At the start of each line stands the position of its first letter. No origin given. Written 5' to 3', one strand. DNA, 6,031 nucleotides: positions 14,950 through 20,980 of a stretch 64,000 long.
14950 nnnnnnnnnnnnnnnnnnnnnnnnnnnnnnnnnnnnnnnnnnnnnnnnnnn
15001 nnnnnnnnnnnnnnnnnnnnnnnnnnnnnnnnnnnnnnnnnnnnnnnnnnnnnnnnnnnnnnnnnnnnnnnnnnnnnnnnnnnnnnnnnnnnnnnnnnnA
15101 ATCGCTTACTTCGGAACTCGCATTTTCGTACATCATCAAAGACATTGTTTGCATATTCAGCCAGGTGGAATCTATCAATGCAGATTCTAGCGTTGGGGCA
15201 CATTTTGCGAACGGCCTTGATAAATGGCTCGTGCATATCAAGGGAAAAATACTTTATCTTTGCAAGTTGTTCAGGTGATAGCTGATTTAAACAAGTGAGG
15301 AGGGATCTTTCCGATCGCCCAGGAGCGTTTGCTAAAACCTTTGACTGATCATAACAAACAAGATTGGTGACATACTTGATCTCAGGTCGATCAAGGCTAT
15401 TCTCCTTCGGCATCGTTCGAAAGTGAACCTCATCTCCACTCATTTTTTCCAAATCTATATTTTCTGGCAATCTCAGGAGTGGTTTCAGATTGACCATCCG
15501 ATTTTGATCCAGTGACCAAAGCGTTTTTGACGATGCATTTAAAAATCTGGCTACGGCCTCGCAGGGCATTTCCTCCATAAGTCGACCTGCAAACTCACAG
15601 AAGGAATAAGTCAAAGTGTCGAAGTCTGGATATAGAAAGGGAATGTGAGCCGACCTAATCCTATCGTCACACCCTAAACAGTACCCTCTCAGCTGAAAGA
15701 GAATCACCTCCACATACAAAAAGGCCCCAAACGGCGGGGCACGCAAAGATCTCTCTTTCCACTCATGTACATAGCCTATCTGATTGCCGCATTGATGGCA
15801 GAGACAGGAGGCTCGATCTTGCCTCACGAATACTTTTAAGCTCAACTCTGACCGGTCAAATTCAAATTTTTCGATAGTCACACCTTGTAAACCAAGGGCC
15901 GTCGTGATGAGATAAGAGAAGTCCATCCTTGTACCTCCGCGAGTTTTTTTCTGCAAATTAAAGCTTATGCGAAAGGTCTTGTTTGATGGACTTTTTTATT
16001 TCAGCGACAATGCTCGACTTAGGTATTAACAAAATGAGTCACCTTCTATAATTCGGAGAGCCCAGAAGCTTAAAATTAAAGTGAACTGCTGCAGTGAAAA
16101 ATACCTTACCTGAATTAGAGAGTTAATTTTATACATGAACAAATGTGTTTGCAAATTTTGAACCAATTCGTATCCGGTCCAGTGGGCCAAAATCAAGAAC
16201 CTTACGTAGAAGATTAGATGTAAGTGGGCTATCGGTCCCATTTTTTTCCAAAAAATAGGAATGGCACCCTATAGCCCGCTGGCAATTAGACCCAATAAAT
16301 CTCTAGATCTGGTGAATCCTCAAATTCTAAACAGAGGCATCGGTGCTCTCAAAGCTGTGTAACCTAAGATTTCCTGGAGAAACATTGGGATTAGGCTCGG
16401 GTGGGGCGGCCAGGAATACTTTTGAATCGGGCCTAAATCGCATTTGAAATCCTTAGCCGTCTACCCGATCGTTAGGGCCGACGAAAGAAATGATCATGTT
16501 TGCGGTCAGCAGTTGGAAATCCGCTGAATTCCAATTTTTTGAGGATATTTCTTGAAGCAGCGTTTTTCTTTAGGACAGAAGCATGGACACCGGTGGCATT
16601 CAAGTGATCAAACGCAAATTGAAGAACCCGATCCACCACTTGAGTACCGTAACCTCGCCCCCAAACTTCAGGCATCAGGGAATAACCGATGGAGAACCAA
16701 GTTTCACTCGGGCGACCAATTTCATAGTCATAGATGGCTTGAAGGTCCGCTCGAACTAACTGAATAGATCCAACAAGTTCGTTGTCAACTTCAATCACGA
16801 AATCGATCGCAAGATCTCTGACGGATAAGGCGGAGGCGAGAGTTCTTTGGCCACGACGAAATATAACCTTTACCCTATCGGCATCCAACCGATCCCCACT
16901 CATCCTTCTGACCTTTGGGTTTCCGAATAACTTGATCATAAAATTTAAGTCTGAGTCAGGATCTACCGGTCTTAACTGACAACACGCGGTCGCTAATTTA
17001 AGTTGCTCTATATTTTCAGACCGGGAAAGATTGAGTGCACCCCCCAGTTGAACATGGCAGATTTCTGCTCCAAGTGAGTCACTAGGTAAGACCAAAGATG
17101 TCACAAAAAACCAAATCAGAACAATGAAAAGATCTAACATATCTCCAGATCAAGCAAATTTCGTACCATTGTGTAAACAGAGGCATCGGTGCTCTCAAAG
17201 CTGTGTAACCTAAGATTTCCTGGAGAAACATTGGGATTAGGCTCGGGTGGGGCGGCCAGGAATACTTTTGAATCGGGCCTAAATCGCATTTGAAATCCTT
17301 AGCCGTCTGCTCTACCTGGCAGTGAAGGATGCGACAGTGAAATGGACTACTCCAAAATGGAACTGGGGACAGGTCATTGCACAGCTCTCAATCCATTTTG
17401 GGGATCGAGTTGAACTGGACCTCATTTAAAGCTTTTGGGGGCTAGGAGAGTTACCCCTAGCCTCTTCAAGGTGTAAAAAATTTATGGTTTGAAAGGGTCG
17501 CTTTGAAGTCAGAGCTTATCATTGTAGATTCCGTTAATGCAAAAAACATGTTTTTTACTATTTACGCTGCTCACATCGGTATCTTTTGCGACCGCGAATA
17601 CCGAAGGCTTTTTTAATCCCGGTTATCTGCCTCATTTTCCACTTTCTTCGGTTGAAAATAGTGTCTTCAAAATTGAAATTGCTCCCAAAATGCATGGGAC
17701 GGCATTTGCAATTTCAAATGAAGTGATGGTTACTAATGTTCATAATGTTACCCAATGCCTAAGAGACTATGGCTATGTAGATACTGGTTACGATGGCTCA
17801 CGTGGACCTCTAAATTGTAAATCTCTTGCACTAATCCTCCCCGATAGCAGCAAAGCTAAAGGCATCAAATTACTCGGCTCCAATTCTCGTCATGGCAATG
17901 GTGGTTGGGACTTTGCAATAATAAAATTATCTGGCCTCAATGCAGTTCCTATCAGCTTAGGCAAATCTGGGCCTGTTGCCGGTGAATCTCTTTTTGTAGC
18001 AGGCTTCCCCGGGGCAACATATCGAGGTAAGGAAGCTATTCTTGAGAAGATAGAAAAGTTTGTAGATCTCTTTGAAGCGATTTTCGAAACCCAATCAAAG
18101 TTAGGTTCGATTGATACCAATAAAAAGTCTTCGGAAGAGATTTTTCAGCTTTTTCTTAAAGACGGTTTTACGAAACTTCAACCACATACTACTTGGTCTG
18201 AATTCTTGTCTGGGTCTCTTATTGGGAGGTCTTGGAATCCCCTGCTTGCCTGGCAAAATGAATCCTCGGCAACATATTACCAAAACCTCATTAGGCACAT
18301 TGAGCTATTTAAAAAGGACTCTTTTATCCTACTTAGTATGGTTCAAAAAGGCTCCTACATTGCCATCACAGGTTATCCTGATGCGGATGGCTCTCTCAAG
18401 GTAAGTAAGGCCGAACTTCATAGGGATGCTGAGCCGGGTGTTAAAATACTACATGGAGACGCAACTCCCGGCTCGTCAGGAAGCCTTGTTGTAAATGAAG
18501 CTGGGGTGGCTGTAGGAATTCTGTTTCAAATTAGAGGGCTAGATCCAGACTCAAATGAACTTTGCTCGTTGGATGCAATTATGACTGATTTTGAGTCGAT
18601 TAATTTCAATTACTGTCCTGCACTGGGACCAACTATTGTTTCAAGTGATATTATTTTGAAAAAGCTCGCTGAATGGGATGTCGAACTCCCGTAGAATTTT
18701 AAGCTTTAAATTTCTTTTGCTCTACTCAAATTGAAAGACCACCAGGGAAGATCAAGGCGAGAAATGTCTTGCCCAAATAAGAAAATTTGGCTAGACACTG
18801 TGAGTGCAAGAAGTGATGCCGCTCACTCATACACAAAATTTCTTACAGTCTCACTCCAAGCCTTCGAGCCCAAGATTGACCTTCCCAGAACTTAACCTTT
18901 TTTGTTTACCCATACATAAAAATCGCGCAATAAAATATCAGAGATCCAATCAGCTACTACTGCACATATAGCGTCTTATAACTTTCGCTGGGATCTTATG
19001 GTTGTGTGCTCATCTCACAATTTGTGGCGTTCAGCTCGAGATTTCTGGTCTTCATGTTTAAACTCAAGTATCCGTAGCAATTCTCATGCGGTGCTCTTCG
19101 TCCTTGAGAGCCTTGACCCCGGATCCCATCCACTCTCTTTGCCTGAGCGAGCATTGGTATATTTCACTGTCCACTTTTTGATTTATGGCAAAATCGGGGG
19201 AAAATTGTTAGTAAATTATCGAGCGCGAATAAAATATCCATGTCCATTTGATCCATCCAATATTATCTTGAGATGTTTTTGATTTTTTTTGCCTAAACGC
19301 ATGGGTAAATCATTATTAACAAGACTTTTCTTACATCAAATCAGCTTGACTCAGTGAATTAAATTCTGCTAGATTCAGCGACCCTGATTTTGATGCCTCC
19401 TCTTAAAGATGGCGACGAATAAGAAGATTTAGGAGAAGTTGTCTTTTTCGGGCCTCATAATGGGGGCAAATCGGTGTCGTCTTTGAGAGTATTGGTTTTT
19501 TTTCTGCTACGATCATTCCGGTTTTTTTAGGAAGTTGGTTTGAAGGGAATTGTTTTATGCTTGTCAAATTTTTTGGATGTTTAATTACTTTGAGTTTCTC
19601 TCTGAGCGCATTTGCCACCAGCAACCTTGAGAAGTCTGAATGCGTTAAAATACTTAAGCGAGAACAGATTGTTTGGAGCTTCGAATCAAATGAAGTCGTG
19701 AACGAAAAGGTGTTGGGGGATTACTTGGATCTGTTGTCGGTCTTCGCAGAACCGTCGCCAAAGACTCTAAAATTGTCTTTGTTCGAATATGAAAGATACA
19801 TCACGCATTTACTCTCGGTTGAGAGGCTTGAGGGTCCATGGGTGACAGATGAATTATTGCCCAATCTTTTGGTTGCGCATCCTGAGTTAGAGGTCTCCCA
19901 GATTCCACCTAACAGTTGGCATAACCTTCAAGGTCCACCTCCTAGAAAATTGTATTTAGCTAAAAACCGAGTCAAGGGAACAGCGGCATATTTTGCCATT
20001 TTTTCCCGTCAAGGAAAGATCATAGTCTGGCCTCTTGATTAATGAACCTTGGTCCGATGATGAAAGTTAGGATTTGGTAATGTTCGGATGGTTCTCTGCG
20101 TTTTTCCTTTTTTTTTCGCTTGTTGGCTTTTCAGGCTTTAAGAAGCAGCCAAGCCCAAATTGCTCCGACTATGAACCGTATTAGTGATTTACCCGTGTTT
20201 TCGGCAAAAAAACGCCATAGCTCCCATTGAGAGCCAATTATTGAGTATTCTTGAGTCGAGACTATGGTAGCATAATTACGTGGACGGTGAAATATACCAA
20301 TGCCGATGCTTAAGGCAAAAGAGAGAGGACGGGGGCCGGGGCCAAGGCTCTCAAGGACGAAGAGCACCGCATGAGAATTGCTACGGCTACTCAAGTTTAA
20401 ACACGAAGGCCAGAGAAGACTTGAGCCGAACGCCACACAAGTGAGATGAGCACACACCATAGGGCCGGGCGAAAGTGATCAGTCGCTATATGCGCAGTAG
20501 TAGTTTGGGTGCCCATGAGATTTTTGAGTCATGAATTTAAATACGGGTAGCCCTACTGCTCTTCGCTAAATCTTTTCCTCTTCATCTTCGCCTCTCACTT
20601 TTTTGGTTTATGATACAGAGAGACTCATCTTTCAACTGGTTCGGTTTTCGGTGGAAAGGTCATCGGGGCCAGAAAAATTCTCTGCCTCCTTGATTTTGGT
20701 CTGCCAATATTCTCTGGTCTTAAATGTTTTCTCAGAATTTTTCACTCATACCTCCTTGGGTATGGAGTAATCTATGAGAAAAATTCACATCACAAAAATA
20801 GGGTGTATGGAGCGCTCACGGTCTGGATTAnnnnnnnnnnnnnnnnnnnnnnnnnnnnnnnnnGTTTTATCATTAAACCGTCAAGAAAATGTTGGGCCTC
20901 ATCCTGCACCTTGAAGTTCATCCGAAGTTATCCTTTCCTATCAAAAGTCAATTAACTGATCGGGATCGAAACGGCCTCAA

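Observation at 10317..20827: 10.5-kb composite-transposon signature: two outward-facing IS66 left ends plus an 8-bp direct repeat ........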

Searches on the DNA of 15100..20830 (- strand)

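Call 58: search_rna_families(source=window, start=15100, end=20830, threshold=evalue, max_evalue=0.1)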
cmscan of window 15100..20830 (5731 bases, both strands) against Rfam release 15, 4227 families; matches with E-value up to 0.1: 0.
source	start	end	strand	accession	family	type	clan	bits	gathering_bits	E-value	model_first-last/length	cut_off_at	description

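Call 71: search_dna_similar(query=window:20504-20662:-, collection=plasmids, mode=distant, max_evalue=1, max_rows=8)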
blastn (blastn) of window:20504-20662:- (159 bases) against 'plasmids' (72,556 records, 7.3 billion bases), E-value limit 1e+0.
Records with a match: 13; places in all: 13; records where one place covers at least 80% of the query: 0.
Best place of each record, by identity: 90-95% 1; 80-90% 12.
By first word of the organism name: Vibrio 10; Photobacterium 2; Natrononativus 1.
By predicted mobility (MOB-suite, as given by PLSDB): conjugative 12; non-mobilizable 1.
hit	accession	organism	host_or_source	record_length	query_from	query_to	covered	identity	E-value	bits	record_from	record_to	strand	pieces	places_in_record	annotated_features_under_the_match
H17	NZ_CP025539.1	Vibrio harveyi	-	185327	63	97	22%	85.7%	4e-1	42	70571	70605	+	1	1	hypothetical protein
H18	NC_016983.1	Photobacterium damselae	-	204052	63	97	22%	85.7%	4e-1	42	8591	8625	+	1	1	hypothetical protein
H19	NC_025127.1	Vibrio sp. 04Ya090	-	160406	63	97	22%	85.7%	4e-1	42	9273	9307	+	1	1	hypothetical protein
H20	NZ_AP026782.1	Photobacterium damselae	-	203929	63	97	22%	85.7%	4e-1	42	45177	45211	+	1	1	hypothetical protein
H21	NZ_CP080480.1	Vibrio parahaemolyticus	whole organism,shellfish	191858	63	97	22%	85.7%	4e-1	42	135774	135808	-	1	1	hypothetical protein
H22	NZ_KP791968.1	Vibrio parahaemolyticus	-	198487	63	97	22%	85.7%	4e-1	42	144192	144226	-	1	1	hypothetical protein | RHS repeat-associated core domain-containing protein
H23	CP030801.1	Vibrio owensii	shrimp,Pure culture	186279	63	97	22%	85.7%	4e-1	42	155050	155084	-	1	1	hypothetical protein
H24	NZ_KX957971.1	Vibrio parahaemolyticus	chicken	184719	63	97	22%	85.7%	4e-1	42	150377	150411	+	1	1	hypothetical protein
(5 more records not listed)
